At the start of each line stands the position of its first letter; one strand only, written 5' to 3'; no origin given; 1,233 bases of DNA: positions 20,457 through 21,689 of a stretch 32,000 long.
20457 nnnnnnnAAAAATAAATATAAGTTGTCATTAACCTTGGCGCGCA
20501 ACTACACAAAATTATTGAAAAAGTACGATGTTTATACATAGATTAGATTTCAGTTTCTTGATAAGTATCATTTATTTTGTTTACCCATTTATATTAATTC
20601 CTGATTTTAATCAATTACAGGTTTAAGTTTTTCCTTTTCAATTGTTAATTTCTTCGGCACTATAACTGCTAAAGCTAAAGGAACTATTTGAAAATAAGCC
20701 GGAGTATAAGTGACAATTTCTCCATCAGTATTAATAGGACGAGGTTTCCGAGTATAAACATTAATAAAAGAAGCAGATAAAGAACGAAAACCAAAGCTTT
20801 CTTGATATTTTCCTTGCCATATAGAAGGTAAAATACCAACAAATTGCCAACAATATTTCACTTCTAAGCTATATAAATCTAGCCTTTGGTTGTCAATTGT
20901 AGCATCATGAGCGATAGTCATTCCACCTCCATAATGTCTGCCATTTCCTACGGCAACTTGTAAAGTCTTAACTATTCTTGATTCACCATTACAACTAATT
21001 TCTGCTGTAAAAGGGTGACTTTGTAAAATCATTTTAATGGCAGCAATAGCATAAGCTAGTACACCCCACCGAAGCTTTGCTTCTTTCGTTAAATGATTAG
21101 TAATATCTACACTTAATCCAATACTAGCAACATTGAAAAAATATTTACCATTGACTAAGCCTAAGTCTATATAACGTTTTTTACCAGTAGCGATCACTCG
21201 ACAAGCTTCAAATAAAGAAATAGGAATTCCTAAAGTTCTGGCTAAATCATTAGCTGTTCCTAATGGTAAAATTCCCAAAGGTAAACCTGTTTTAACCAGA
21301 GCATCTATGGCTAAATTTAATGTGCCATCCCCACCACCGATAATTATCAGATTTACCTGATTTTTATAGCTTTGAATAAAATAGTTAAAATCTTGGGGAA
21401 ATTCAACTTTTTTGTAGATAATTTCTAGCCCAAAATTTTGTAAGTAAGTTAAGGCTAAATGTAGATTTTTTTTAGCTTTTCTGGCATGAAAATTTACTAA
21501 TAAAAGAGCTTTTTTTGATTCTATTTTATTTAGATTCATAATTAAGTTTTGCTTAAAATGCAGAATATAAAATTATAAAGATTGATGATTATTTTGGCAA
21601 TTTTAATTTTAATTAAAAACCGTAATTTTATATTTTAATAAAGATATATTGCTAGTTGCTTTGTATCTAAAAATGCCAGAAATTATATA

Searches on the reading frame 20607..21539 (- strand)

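Call 44: search_protein_families(library=ncbifam, proteins=[window:20607-21539:-], max_evalue=0.001)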
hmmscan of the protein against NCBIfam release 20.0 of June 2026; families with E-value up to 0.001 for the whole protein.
window:20607-21539:- (310 aa): 12 families
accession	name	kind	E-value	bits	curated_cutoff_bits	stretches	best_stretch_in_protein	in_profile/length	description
NF009604.0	PRK13057.1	equivalog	5.2e-131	436.1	274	1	4-299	4-299/302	lipid kinase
TIGR00147.1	TIGR00147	subfamily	3.4e-52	177.2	118.65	1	12-296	5-296/296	YegS/Rv2252/BmrU family lipid kinase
NF009602.0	PRK13054.1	equivalog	2.2e-44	151.7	284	1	23-298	17-296/301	lipid kinase YegS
NF002033.0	PRK00861.1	subfamily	4.2e-43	147.2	293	1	8-302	11-312/328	putative lipid kinase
NF009605.0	PRK13059.1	equivalog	2.4e-37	128.5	313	1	22-295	17-292/295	putative lipid kinase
NF009874.0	PRK13337.1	equivalog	1.3e-33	116.2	385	1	22-300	18-299/305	diacylglycerol kinase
NF040993.1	MamU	equivalog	3.7e-33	115.2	400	1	57-296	55-296/296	lipid kinase MamU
TIGR03702.1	lip_kinase_YegS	equivalog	3e-32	111.8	387.45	1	53-297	44-291/295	lipid kinase YegS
NF008882.0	PRK11914.1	equivalog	2.8e-29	102.2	302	1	21-296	23-304/306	diacylglycerol kinase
NF009603.0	PRK13055.1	subfamily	1.8e-27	96.2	342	1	55-297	53-302/335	diacylglycerol kinase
NF009025.0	PRK12361.1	equivalog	3.5e-24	84.9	505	1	55-297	290-542/546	hypothetical protein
NF002731.0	PRK02645.1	equivalog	0.00029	20.3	312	1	18-89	13-85/305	NAD(+) kinase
